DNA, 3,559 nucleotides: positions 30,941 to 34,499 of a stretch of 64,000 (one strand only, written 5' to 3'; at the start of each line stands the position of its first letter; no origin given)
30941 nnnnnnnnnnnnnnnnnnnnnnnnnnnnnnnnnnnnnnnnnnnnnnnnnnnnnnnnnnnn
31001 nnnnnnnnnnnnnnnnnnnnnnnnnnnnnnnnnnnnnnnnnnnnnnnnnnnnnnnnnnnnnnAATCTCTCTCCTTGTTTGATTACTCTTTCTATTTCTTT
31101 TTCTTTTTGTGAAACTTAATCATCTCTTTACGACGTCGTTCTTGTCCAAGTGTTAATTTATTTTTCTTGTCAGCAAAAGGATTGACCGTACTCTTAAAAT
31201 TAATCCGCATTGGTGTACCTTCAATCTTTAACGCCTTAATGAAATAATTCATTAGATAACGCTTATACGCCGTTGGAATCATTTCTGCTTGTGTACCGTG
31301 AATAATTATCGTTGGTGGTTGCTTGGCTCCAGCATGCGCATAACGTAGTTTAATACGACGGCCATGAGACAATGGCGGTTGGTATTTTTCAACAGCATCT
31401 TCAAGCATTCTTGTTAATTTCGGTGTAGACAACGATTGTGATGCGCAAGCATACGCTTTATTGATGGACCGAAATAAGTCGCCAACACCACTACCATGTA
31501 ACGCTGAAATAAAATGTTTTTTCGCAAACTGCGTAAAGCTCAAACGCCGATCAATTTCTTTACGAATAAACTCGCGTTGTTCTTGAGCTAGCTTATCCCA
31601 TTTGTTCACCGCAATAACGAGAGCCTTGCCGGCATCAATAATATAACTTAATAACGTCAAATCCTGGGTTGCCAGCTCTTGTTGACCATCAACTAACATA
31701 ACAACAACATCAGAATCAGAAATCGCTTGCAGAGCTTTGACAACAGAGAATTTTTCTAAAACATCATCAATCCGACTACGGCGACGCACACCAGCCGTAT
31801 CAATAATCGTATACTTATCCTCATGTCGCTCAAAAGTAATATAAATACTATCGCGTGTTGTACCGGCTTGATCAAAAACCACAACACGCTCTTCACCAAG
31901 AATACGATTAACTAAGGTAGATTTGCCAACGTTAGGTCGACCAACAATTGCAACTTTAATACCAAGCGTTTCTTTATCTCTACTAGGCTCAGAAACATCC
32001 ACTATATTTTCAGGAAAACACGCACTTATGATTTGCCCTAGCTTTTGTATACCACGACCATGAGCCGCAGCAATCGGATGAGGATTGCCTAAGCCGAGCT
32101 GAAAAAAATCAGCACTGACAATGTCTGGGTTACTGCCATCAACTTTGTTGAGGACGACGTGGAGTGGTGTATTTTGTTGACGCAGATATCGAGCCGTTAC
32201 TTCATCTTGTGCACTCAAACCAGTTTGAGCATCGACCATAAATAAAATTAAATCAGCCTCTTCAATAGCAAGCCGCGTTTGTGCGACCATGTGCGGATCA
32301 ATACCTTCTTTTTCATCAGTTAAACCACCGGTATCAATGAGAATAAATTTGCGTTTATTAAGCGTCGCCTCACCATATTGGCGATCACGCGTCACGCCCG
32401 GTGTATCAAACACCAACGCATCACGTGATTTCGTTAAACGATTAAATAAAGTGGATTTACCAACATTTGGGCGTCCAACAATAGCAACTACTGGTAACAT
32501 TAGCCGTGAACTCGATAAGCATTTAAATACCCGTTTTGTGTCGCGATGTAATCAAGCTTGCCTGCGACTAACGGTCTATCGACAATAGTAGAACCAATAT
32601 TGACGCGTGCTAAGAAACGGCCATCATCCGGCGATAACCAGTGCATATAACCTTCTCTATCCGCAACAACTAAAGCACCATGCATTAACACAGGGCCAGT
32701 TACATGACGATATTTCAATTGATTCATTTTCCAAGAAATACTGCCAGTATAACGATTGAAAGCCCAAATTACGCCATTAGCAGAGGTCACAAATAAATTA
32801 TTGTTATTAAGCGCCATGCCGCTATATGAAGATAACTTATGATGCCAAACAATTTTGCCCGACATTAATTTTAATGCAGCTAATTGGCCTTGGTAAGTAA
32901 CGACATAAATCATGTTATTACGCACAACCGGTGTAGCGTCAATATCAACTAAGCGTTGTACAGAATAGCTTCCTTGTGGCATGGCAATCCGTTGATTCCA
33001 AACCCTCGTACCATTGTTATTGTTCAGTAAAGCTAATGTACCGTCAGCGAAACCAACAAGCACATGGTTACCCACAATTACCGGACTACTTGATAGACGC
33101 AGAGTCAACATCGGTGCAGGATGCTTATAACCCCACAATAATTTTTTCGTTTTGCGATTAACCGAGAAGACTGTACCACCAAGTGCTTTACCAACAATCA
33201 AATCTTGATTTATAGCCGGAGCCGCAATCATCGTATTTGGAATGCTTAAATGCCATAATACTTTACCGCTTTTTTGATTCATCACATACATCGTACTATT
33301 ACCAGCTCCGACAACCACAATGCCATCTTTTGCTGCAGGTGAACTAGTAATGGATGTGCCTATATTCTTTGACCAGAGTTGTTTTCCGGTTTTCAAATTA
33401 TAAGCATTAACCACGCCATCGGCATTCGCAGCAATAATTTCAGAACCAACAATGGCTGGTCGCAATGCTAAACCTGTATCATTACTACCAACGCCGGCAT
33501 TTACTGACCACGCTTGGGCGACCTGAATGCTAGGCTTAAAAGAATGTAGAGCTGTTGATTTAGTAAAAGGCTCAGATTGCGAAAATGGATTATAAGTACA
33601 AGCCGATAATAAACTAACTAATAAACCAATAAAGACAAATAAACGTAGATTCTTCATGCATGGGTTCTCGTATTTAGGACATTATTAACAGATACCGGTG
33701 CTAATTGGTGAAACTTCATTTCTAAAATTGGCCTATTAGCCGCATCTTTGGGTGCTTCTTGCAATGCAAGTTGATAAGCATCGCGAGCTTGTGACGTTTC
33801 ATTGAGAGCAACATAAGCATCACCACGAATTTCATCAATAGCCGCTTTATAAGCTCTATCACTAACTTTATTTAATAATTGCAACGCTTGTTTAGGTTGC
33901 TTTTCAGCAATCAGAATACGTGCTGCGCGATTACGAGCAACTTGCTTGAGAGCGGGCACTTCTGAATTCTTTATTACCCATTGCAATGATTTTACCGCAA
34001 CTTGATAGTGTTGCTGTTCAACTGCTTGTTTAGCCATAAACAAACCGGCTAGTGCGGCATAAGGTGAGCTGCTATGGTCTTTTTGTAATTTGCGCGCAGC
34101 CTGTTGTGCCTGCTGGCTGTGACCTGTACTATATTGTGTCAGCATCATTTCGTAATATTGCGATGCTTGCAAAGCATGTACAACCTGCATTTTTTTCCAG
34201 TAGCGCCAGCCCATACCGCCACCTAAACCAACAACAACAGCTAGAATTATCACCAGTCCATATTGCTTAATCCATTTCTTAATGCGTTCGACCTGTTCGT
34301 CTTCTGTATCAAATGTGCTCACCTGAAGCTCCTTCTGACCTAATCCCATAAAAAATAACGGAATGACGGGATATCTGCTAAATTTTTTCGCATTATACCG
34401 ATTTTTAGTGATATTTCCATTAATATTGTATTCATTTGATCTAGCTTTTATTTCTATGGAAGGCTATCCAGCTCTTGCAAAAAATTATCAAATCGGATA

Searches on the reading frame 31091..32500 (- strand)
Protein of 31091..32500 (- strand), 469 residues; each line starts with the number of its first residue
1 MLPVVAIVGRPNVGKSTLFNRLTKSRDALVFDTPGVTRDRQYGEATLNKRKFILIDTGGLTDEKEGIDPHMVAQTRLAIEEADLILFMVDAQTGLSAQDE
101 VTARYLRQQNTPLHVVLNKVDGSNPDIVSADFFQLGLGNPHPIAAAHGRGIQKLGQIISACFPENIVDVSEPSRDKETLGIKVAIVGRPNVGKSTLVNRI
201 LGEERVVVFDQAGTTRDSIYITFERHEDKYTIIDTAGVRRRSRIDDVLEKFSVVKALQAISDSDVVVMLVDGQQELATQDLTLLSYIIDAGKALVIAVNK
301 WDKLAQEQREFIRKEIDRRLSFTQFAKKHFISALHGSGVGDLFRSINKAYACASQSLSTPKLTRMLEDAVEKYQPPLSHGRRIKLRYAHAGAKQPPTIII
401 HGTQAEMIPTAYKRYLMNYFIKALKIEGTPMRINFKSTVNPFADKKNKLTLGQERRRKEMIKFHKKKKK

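Call 9: search_protein_families(library=pfam, proteins=[window:31091-32500:-], max_evalue=0.001)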
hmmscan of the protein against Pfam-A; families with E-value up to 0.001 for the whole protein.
window:31091-32500:- (469 aa): 20 families
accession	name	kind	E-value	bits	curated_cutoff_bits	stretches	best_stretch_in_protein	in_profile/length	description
PF01926.29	MMR_HSR1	-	4.6e-60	201.1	21.9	2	5-119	2-113/113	50S ribosome-binding GTPase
PF02421.24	FeoB_N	-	2.1e-32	112.2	27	2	5-154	3-152/156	Ferrous iron transport protein B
PF14714.11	KH_dom-like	-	1.4e-26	93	27.3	1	358-436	3-81/81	KH-domain-like of EngA bacterial GTPase enzymes, C-terminal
PF00009.33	GTP_EFTU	-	1.2e-23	84.2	26.5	2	182-347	5-183/188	Elongation factor Tu GTP binding domain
PF00350.29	Dynamin_N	-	1.6e-15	58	27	0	46-120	97-168/168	Dynamin family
PF04548.22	AIG1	-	9.4e-11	41.9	27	2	183-287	3-107/212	AIG1 family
PF03193.22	RsgA_GTPase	-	1.6e-10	41.6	30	0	5-60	109-161/174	RsgA GTPase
PF08477.19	Roc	-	3.2e-08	34.3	27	0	5-121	2-119/119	Ras of Complex, Roc, domain of DAPkinase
PF09439.16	SRPRB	-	3.6e-08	33.4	25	0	183-322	6-140/178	Signal recognition particle receptor beta subunit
PF00005.33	ABC_tran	-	6.9e-08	33.6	25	0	181-396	12-128/137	ABC transporter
PF00071.28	Ras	-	9.3e-08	32.3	21.6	0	182-245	1-65/162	Ras family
PF13479.12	AAA_24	-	4.6e-07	30.3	27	0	180-251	2-55/195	AAA domain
PF13401.12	AAA_22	-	1.3e-06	29.1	27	0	184-289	9-109/130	AAA domain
PF03029.23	ATP_bind_1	-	2.1e-05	24.9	27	0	210-322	73-182/240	Conserved hypothetical ATP binding protein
PF03266.21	NTPase_1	-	4.7e-05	23.7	23.9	0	182-203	1-22/168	NTPase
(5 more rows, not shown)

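Call 19: find_encoding_contigs(protein=window:31091-32500:-, flank=10000, max_places=6)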
Protein window:31091-32500:- (469 aa): no gene with exactly this product is on record in the collection.

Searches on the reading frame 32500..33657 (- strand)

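Call 9: search_protein_families(library=pfam, proteins=[window:32500-33657:-], max_evalue=0.001)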
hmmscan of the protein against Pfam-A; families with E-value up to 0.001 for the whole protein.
window:32500-33657:- (385 aa): 9 families
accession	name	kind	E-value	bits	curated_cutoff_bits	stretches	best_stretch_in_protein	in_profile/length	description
PF13360.13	PQQ_2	-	1.2e-55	189.1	27.6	1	79-310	1-232/233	Outer membrane protein assembly factor BamB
PF13570.13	Beta-prop_ACSF4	-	1.1e-35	124.1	133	2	72-227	62-215/329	Beta-alanine-activating enzyme, beta-propeller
PF01011.28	PQQ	-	7.4e-11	41.9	26.7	0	219-276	30-86/595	Glucose/ethanol/alcohol dehydrogenase, beta-propeller domain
PF25293.1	Beta-prop_EMC1_N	-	1.5e-07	31.8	34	1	248-312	32-102/219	EMC1 N-terminal beta-propeller domain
PF23414.1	Beta-prop_EML_2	-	3.4e-07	30.4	90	0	62-138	3-78/266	Echinoderm microtubule-associated protein second beta-propeller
PF25292.1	Beta-prop_CGLA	-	7e-07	29.4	26.8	0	73-132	46-107/316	Lambda-carrageenase beta-propeller domain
PF25171.1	Beta-prop_WDR36-Utp21_1st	-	3.7e-05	23.7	80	0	72-145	121-196/266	WDR36/Utp21 first beta-propeller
PF23775.1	Beta-prop_RIG_2nd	-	0.00026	21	80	0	83-196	151-263/278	RIG second beta-propeller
PF23184.1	WD40_CFAP43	-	0.00096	18.8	26.9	0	64-145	41-122/324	CFAP43, WD40 domain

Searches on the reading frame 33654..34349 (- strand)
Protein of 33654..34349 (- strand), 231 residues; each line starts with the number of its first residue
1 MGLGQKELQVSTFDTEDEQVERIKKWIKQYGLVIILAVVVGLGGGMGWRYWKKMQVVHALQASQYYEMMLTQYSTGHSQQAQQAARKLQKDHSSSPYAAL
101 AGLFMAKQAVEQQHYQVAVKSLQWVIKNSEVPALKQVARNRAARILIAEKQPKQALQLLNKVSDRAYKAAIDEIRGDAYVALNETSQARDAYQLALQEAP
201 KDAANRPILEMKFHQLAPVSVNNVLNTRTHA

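Call 9: search_protein_families(library=pfam, proteins=[window:33654-34349:-], max_evalue=0.001)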
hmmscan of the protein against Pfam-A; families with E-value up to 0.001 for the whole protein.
window:33654-34349:- (231 aa): 4 families
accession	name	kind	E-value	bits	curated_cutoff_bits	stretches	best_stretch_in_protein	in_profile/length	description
PF09976.15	TPR_21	-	6.4e-54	183.1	25.5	1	24-217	1-192/193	Tetratricopeptide repeat-like domain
PF13432.12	TPR_16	-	8.5e-06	26.5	32.7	0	142-203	3-65/65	Tetratricopeptide repeat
PF13428.12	TPR_14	-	0.00018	22.3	23.5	0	175-204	7-36/44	Tetratricopeptide repeat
PF13174.12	TPR_6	-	0.00069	20.5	26.3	0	176-201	7-32/33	Tetratricopeptide repeat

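Call 24: find_homologous_proteins(query=window:33654-34349:-)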
Query window:33654-34349:- (231 aa): 36 proteins with E <= 0.001 among 870 candidates.
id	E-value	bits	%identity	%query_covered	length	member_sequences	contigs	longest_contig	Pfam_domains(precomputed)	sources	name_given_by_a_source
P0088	2.0e-143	493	100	100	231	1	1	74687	PF09976.16,PF13432.13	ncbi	-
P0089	2.7e-53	199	44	89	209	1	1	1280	PF14559.13,PF09976.16,PF00515.35,PF13432.13,PF13428.13,PF07719.24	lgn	-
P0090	3.8e-52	195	45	92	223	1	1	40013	PF09976.16,PF07719.24,PF13174.13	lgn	-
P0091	3.1e-51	192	46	89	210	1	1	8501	PF09976.16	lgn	-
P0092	1.8e-49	186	44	90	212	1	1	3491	PF09976.16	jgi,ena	-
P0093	3.3e-48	182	41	94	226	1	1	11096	PF09976.16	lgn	-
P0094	4.5e-48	182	41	90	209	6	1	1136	PF09976.16,PF13428.13,PF07719.24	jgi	jgi:predicted negative regulator of RcsB-dependent stress response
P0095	6.6e-48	181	43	90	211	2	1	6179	PF09976.16,PF13428.13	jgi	-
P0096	1.1e-47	180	42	90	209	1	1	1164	PF09976.16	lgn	-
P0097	1.2e-47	180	44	91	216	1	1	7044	PF09976.16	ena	-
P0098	1.7e-47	180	44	90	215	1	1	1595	PF09976.16,PF13428.13,PF13174.13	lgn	-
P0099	2.5e-47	179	40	90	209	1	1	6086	PF09976.16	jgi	jgi:predicted negative regulator of RcsB-dependent stress response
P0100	2.9e-47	179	42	90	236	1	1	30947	PF09976.16,PF13428.13,PF07719.24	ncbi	-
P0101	5.1e-47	178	40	90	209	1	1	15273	PF09976.16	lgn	-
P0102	1.1e-46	177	41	90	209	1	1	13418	PF09976.16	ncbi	-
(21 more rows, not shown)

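Call 25: find_encoding_contigs(protein=P0088, flank=10000, max_places=6)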
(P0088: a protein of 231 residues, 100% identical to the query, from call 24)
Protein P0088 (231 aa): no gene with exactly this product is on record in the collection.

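Call 26: list_cluster_members(proteins=[P0088, P0090, P0100])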
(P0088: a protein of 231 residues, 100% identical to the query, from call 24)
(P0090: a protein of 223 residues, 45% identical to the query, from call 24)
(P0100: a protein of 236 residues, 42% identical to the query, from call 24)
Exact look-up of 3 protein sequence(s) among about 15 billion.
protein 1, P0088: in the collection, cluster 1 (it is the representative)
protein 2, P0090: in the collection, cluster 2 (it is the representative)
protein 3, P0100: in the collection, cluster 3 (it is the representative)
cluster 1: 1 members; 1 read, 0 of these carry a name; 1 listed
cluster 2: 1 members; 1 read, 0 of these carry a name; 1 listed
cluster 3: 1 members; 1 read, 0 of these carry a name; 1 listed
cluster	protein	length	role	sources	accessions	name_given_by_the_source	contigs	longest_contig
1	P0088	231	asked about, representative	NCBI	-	-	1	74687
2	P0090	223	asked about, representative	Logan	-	-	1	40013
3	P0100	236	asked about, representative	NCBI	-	-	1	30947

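Call 27: find_encoding_contigs(protein=P0100, flank=10000, max_places=3)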
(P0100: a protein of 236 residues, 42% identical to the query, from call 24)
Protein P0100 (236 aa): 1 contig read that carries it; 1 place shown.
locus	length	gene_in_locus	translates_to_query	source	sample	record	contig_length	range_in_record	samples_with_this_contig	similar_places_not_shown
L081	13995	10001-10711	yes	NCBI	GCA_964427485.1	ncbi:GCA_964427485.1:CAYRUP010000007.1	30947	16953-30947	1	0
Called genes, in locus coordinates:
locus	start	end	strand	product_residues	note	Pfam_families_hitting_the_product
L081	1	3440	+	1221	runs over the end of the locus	PF00989:PAS (faint), PF08448:PAS_4 (faint), PF08447:PAS_3, PF00512:HisKA, PF02518:HATPase_c, PF00072:Response_reg, PF00072:Response_reg, PF01627:Hpt (weak), +1 more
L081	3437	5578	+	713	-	PF00989:PAS (weak), PF08448:PAS_4, PF13426:PAS_9 (weak), PF00512:HisKA, PF02518:HATPase_c, PF00072:Response_reg, PF23198:PDE8A_N (weak), PF00072:Response_reg, +1 more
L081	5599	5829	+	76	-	-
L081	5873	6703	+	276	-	PF13191:AAA_16, PF13604:AAA_30 (weak), PF09848:SLFN-g3_helicase (weak), PF13245:AAA_19 (weak), PF13401:AAA_22, PF00004:AAA (weak)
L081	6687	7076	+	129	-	-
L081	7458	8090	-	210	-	-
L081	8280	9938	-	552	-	PF06097:DUF945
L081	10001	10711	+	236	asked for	PF09976:TPR_21, PF07719:TPR_2 (faint), PF13428:TPR_14 (faint)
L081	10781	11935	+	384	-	PF01011:PQQ (faint), PF13570:Beta-prop_ACSF4, PF25293:Beta-prop_EMC1_N (faint), PF13360:PQQ_2, PF13570:Beta-prop_ACSF4, PF13360:PQQ_2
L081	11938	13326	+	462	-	PF00005:ABC_tran (faint), PF00350:Dynamin_N (faint), PF01926:MMR_HSR1, PF02421:FeoB_N, PF00009:GTP_EFTU, PF01926:MMR_HSR1, PF02421:FeoB_N, PF14714:KH_dom-like, +3 more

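Call 28: find_encoding_contigs(protein=P0090, flank=10000, max_places=3)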
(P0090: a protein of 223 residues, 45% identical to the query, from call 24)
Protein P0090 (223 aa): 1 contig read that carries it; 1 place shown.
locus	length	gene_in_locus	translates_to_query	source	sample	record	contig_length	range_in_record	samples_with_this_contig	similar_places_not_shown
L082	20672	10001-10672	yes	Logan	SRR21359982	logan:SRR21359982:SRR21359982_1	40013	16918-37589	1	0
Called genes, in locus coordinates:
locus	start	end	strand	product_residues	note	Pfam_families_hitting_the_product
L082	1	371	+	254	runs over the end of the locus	PF00877:NLPC_P60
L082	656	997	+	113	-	PF08274:Zn_Ribbon_YjdM, PF03831:YjdM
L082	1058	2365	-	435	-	PF01979:Amidohydro_1, PF07969:Amidohydro_3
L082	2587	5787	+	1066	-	-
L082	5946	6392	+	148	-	PF00334:NDK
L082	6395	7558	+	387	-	PF21016:RlmN_N, PF04055:Radical_SAM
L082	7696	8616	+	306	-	PF13413:HTH_25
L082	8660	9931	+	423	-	PF13393:tRNA-synt_His, PF00587:tRNA-synt_2b, PF03129:HGTP_anticodon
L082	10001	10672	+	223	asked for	PF09976:TPR_21, PF07719:TPR_2 (faint), PF13174:TPR_6 (faint)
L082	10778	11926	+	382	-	PF01011:PQQ (faint), PF25293:Beta-prop_EMC1_N (faint), PF13570:Beta-prop_ACSF4, PF13360:PQQ_2, PF13570:Beta-prop_ACSF4, PF13360:PQQ_2 (weak)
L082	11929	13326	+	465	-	PF00350:Dynamin_N (faint), PF01926:MMR_HSR1, PF02421:FeoB_N, PF02492:cobW (faint), PF00009:GTP_EFTU, PF01926:MMR_HSR1, PF02421:FeoB_N, PF14714:KH_dom-like, +4 more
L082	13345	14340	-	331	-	-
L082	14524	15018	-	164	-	PF14539:DUF4442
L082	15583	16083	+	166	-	PF00717:Peptidase_S24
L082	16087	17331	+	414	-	PF00817:IMS, PF11798:IMS_HHH (weak), PF11799:IMS_C, PF13438:DUF4113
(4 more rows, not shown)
